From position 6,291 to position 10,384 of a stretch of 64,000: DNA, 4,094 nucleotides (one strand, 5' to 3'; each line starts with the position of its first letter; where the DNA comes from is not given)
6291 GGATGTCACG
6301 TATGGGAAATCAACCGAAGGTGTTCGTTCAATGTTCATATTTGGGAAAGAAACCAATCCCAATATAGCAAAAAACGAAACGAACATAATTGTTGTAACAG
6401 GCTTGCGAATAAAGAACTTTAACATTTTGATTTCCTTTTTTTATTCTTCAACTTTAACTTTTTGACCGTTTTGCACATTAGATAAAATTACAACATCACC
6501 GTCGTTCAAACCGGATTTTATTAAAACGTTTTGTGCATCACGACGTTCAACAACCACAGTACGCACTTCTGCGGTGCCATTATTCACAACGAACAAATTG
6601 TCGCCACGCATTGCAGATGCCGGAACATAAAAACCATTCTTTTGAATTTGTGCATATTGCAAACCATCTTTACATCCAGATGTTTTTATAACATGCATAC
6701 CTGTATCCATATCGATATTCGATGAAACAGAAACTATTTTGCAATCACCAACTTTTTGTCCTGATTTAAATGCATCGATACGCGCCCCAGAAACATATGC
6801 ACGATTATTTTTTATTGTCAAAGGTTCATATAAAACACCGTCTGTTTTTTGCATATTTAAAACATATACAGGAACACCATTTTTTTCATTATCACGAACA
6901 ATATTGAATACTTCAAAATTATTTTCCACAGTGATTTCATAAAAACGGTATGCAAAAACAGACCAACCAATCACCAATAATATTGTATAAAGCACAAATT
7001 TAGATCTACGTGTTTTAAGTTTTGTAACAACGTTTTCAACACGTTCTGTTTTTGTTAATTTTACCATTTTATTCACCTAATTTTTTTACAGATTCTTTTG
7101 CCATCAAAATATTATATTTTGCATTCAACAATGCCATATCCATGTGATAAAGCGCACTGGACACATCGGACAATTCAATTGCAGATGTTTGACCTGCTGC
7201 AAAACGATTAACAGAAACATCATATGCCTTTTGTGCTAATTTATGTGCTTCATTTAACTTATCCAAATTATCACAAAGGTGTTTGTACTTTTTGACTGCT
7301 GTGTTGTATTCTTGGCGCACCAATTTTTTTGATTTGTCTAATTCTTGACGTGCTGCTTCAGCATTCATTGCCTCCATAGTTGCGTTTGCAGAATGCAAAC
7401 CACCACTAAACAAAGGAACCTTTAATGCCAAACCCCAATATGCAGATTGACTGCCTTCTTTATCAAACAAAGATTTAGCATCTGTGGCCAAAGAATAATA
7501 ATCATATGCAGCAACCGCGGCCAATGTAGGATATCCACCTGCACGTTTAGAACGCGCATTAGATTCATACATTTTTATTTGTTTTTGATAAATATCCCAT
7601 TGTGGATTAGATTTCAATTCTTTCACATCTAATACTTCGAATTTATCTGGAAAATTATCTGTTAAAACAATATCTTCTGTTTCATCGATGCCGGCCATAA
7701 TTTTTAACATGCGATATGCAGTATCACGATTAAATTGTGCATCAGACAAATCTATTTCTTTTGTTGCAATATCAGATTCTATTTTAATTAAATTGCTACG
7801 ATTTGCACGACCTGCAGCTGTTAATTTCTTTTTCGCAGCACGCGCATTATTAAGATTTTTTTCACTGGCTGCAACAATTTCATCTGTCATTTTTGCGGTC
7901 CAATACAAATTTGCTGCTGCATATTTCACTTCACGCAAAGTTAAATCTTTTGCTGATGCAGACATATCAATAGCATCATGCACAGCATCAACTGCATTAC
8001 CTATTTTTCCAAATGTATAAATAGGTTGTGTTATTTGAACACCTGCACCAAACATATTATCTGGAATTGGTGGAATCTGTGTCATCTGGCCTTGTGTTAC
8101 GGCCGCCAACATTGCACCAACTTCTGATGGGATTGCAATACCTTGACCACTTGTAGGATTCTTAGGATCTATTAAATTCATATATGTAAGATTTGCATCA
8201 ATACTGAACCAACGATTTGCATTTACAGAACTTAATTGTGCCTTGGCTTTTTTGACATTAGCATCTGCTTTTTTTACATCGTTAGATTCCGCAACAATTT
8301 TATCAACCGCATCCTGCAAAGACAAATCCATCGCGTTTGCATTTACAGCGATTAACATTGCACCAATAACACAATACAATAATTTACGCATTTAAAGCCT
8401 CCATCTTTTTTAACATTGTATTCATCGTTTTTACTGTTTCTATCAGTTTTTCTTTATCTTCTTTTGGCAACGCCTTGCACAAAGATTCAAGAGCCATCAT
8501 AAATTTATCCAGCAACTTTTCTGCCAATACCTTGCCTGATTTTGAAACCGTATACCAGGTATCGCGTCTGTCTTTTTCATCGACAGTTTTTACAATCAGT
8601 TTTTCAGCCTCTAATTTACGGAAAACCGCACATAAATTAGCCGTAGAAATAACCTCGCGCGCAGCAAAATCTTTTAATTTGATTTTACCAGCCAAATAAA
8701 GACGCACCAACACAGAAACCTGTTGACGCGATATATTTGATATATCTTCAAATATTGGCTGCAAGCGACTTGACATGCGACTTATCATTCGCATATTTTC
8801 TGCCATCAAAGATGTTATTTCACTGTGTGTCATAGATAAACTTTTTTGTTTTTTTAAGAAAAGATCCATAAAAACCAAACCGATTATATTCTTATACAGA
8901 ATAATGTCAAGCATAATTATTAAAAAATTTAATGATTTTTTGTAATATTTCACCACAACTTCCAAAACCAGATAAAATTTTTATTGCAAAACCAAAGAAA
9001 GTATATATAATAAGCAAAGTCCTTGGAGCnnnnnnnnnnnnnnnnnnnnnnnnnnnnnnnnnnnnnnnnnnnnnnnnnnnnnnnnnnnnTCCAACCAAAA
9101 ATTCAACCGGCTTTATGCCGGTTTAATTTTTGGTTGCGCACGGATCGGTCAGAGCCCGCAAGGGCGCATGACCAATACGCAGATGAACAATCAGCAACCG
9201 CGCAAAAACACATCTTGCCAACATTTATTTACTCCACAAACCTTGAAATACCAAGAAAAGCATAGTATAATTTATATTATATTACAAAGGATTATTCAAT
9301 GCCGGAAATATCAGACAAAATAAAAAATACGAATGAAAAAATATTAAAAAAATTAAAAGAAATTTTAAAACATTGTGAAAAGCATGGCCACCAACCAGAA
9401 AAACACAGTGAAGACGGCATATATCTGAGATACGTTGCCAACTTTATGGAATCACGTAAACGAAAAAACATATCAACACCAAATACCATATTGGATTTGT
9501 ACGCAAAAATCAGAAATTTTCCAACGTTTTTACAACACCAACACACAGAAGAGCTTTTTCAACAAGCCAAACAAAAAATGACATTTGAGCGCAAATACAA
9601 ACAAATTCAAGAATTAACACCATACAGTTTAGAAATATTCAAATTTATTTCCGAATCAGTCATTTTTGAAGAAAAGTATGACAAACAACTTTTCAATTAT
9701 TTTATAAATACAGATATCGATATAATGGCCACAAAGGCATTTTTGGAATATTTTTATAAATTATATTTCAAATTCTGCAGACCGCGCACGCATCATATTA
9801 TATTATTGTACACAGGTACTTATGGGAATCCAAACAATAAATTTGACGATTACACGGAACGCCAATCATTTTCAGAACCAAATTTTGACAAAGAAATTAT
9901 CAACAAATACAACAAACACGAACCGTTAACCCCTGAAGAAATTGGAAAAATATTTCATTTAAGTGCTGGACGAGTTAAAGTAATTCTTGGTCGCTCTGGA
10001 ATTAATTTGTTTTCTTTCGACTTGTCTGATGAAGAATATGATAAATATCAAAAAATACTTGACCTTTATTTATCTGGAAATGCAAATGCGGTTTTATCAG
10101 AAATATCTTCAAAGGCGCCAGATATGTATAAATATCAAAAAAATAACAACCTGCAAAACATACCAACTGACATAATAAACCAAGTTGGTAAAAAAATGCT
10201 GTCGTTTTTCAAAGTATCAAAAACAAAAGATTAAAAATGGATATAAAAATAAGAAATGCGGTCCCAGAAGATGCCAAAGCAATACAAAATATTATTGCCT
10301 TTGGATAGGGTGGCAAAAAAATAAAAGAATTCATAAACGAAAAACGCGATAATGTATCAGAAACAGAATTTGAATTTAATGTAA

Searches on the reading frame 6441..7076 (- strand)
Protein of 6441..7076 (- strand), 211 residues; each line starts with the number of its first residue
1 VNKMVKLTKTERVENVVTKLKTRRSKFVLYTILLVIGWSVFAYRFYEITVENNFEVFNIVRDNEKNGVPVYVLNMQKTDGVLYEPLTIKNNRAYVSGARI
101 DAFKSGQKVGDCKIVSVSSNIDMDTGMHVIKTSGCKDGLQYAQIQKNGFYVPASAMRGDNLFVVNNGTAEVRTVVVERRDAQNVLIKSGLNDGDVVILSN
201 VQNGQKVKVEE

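Call 56: search_protein_families(library=pfam, proteins=[window:6441-7076:-], max_evalue=0.001)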
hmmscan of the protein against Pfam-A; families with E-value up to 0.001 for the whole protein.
window:6441-7076:- (211 aa): 2 families
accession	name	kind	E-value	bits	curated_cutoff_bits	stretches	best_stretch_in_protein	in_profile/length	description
PF00190.28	Cupin_1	-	0.00074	19.5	22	0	133-197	29-90/151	Cupin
PF05214.17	Baculo_p33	-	0.00097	19.4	25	0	4-96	119-210/247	Baculovirus P33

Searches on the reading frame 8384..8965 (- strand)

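Call 56: search_protein_families(library=pfam, proteins=[window:8384-8965:-], max_evalue=0.001)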
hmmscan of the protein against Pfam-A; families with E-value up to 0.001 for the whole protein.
window:8384-8965:- (193 aa): 3 families
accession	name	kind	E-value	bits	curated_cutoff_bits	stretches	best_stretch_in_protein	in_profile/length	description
PF01047.28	MarR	-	6.5e-08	32.8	24.6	1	78-134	1-57/59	MarR family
PF12802.13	MarR_2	-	5.7e-06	26.8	27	1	77-134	2-60/61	MarR family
PF22381.2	Staph_reg_Sar_Rot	-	1.8e-05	25.2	27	1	76-150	10-84/85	Transcriptional regulator SarA/Rot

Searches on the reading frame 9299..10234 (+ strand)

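Call 56: search_protein_families(library=pfam, proteins=[window:9299-10234:+], max_evalue=0.001)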
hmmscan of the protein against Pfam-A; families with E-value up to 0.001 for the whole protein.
window:9299-10234:+ (311 aa): 1 family
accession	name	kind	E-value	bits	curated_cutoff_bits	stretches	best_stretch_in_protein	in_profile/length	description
PF04545.22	Sigma70_r4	-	0.00046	20.1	24.1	0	199-232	11-43/50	Sigma-70, region 4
